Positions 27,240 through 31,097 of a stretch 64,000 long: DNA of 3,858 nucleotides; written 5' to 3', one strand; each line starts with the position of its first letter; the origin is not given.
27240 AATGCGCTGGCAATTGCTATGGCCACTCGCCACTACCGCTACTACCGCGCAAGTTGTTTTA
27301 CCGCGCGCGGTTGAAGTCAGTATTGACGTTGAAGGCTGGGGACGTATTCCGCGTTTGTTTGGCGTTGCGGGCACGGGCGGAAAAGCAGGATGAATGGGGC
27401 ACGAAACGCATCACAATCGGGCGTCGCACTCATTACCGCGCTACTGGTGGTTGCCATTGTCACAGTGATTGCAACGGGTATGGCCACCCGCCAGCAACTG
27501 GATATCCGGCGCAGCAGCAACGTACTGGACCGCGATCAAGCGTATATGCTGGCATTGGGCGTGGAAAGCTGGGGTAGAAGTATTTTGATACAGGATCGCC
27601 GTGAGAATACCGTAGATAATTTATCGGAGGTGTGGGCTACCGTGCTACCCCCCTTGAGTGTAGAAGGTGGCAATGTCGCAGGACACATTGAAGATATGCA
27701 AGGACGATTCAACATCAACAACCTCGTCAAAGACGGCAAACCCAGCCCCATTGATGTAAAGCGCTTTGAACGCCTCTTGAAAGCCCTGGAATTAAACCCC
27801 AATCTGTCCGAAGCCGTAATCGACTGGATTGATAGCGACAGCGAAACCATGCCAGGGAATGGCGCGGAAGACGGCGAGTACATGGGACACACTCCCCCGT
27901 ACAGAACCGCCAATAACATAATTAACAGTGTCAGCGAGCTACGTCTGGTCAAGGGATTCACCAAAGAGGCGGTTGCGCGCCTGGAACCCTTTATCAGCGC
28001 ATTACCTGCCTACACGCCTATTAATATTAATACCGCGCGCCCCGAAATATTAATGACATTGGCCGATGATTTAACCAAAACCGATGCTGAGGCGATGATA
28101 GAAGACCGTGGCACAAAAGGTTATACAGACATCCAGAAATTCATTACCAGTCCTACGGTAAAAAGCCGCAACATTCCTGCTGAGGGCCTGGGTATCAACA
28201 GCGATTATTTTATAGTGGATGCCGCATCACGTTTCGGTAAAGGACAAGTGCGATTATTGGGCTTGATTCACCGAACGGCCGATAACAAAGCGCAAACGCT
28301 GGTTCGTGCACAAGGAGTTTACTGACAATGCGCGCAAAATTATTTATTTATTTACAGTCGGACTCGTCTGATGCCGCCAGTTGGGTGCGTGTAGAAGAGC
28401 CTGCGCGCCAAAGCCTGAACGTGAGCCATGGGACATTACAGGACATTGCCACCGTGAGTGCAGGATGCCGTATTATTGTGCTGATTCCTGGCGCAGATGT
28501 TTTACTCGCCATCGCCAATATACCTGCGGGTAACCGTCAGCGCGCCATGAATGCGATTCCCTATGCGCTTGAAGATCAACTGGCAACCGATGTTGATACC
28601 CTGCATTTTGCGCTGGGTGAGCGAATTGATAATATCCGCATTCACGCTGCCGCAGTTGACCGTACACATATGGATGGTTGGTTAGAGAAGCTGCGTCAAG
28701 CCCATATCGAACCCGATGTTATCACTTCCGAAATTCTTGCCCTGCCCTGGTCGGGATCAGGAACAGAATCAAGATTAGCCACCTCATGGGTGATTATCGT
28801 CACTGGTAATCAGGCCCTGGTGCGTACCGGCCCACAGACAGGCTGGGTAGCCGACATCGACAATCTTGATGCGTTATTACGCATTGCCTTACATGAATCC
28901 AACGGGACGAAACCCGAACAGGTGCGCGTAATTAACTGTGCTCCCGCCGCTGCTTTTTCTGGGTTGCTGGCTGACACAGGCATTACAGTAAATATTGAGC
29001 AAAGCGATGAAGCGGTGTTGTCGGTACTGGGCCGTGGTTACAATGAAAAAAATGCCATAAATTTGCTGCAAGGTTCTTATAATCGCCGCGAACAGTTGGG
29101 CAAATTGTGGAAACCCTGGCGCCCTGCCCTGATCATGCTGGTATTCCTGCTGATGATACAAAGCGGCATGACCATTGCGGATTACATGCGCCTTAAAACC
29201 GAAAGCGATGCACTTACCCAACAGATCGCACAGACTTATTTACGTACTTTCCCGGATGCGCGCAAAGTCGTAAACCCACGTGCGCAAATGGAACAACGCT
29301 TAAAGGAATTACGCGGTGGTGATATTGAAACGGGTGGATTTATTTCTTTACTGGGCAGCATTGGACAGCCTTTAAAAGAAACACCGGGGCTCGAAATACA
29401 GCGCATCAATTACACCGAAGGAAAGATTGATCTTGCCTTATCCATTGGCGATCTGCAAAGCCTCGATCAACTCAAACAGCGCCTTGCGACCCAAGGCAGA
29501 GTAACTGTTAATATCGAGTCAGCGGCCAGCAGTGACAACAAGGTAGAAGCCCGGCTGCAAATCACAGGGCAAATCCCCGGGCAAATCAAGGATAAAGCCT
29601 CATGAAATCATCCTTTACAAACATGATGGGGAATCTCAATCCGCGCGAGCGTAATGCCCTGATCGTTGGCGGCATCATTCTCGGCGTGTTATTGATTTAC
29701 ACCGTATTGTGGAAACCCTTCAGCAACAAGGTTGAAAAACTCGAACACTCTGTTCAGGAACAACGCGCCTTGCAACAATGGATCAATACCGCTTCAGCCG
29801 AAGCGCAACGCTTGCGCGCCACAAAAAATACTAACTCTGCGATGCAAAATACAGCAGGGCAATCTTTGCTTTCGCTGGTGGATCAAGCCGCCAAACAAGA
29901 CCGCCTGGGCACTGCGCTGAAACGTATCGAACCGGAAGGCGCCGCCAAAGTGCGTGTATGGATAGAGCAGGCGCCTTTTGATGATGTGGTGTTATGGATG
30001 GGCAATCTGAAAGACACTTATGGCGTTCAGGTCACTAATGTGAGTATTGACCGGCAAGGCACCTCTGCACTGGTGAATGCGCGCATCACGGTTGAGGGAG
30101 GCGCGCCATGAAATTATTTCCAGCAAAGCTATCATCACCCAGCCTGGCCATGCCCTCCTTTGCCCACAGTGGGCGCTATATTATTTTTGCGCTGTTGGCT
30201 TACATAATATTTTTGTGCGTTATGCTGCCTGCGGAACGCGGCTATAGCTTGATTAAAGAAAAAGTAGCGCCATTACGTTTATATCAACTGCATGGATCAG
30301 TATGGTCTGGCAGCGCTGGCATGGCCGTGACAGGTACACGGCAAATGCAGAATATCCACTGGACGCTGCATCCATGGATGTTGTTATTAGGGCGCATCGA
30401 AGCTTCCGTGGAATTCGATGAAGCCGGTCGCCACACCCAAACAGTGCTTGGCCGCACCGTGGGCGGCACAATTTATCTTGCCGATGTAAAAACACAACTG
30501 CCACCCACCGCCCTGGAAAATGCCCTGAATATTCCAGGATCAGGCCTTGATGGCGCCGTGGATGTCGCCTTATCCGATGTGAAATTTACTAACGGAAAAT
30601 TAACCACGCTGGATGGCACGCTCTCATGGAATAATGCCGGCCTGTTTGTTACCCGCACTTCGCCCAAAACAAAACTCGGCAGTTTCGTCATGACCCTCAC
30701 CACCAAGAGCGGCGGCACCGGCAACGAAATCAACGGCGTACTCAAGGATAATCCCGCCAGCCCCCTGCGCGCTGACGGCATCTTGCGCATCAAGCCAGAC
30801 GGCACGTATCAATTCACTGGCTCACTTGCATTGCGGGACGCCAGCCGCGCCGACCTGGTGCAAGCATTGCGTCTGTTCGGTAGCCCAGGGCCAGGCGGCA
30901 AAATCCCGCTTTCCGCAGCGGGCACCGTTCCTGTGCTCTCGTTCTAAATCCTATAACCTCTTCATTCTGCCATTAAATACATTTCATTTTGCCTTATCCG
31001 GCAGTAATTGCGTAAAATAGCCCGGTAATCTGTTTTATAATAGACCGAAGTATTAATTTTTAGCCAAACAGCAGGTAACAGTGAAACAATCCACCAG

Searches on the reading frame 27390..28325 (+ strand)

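Call 63: search_protein_families(library=pfam, max_evalue=1e-10, proteins=[window:27390-28325:+])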
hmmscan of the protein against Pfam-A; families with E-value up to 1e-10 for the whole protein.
window:27390-28325:+ (311 aa): 2 families
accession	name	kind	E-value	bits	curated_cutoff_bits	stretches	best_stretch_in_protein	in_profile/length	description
PF21687.3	T2SSK_1st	-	4.3e-33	114.7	26.2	1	105-207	1-107/107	Type II secretion system (T2SS), protein K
PF03934.19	T2SSK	-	2.9e-12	47.2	24.2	1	211-269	1-62/63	Type II secretion system (T2SS), protein K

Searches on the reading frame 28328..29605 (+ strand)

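Call 63: search_protein_families(library=pfam, max_evalue=1e-10, proteins=[window:28328-29605:+])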
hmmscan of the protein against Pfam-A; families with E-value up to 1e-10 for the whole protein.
window:28328-29605:+ (425 aa): 2 families
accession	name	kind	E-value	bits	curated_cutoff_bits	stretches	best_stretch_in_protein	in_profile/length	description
PF12693.12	GspL_C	-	1.5e-29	103.4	29.6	1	259-412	2-154/158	GspL periplasmic domain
PF05134.19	T2SSL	-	1.6e-26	93.6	25.5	1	5-253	1-230/231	Type II secretion system (T2SS), protein L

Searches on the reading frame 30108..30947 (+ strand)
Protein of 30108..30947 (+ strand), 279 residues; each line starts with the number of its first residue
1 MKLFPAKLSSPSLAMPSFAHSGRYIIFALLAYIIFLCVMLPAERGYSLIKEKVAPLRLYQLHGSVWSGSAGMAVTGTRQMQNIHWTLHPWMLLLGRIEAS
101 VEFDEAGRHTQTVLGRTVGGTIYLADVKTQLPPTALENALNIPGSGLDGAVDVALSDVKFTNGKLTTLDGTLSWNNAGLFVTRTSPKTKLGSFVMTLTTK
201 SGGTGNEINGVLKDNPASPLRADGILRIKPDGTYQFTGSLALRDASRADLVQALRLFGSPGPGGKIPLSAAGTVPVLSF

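Call 63: search_protein_families(library=pfam, max_evalue=1e-10, proteins=[window:30108-30947:+])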
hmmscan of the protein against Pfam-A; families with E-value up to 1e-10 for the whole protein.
window:30108-30947:+ (279 aa): 1 family
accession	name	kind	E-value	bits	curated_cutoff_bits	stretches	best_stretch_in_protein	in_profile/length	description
PF01203.25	T2SSN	-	4.3e-37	128.7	29.6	1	55-268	2-210/211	Type II secretion system (T2SS), protein N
